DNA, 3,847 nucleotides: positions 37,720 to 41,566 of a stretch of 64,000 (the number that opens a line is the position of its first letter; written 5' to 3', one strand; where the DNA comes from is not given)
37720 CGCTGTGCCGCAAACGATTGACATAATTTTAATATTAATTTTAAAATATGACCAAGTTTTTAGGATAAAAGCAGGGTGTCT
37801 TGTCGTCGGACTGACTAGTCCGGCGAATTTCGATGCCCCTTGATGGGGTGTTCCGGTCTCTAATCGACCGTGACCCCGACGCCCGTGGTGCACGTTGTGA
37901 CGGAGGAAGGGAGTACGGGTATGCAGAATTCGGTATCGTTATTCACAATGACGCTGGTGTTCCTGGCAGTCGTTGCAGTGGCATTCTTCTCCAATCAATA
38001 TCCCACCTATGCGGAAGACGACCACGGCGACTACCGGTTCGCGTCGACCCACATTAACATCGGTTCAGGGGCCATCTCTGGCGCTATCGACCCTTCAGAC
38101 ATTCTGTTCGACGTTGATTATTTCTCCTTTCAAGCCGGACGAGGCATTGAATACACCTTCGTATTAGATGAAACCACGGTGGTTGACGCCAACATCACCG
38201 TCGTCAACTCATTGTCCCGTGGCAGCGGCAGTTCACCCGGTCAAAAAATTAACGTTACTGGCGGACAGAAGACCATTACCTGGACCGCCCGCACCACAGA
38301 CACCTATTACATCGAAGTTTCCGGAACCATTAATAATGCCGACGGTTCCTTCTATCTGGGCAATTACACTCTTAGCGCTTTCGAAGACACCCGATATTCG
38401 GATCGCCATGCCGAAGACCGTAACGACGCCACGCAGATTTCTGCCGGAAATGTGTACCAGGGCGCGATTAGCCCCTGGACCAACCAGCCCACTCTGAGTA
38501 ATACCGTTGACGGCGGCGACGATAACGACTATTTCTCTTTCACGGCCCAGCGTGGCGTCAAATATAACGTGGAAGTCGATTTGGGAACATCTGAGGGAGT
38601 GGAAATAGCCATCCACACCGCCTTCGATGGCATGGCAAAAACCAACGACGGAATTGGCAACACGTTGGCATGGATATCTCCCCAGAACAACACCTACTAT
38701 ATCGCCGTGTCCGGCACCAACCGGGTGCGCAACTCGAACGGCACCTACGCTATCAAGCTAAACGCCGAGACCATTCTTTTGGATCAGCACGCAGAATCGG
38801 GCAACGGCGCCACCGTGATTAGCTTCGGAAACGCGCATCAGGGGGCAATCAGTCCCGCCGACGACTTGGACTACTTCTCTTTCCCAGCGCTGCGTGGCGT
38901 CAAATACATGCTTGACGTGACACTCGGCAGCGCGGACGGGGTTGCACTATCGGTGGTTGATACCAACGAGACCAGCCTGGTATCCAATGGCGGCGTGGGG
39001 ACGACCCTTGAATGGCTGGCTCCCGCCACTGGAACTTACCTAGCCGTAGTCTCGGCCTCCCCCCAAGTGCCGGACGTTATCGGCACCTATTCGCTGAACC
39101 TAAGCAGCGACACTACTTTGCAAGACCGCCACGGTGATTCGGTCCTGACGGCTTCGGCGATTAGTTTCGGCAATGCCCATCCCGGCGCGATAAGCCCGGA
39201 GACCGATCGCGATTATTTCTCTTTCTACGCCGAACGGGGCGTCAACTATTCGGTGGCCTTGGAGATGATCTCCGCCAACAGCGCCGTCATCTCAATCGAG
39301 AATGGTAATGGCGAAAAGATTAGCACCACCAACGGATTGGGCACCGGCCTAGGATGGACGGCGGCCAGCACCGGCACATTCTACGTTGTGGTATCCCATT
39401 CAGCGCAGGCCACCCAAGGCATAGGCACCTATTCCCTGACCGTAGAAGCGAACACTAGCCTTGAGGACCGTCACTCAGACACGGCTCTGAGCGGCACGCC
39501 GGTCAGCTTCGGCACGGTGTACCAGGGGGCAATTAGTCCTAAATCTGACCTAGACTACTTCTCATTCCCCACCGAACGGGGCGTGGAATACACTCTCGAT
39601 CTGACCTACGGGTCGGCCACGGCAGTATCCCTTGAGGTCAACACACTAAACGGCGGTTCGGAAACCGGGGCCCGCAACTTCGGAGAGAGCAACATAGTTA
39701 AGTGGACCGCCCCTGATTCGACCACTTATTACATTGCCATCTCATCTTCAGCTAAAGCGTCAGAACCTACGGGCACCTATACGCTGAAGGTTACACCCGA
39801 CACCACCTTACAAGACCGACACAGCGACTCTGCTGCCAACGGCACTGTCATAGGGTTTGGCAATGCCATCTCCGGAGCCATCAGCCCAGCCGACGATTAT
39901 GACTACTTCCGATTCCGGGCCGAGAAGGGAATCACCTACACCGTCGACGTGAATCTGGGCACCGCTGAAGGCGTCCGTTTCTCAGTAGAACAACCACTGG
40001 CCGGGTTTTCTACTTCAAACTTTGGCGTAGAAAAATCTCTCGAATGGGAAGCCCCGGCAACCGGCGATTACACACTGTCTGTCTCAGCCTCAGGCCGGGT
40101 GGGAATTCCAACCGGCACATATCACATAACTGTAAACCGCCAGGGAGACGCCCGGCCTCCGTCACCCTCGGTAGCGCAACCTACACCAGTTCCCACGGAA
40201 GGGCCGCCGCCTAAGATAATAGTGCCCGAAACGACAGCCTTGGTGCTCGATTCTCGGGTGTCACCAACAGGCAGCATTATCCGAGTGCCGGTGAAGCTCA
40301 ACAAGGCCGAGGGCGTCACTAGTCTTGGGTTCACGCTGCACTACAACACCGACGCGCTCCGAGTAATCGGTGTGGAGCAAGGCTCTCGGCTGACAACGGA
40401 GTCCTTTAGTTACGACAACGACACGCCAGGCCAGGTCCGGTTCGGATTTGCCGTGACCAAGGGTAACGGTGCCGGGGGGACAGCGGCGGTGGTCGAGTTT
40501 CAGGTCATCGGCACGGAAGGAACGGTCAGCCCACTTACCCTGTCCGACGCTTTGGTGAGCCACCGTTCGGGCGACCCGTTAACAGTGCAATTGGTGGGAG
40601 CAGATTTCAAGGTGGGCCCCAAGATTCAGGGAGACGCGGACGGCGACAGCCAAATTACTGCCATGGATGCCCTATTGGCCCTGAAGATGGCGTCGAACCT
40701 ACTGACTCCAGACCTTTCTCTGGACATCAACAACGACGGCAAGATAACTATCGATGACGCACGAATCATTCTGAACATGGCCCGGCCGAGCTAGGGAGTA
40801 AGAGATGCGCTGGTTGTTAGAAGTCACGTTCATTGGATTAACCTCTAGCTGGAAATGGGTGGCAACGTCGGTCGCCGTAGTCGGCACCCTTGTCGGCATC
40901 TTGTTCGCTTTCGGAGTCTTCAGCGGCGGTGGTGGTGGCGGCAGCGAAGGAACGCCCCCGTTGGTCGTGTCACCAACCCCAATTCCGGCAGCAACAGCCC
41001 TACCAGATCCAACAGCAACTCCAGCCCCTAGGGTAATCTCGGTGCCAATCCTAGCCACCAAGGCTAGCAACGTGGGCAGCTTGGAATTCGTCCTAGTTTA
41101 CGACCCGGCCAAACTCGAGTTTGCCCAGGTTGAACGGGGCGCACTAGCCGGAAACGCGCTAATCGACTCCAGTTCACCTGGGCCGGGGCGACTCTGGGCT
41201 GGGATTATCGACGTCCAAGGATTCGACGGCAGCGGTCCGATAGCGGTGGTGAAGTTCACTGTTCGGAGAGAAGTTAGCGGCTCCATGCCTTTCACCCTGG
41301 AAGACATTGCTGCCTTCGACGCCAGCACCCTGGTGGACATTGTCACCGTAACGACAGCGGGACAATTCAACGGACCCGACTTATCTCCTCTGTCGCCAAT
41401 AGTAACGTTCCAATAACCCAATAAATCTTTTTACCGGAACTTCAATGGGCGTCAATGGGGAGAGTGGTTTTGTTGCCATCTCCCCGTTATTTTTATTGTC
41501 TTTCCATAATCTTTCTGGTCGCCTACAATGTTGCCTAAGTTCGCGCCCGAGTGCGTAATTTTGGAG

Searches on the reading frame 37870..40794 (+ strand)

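Call 59: search_protein_families(library=pfam, proteins=[window:37870-40794:+], max_evalue=0.00001)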
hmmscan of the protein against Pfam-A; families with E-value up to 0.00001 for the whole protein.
window:37870-40794:+ (974 aa): 2 families
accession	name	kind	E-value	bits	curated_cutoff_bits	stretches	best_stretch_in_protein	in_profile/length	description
PF00963.24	Cohesin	-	6.6e-14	52.7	24.1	1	791-898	3-121/139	Cohesin domain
PF04151.21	PPC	-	1.8e-07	32.4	25.9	0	446-509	1-69/70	Bacterial pre-peptidase C-terminal domain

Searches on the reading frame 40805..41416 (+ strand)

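Call 59: search_protein_families(library=pfam, proteins=[window:40805-41416:+], max_evalue=0.00001)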
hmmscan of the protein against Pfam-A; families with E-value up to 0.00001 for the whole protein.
window:40805-41416:+ (203 aa): 1 family
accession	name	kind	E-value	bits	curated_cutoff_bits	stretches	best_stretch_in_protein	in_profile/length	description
PF00963.24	Cohesin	-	6.8e-11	43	24.1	1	70-188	9-137/139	Cohesin domain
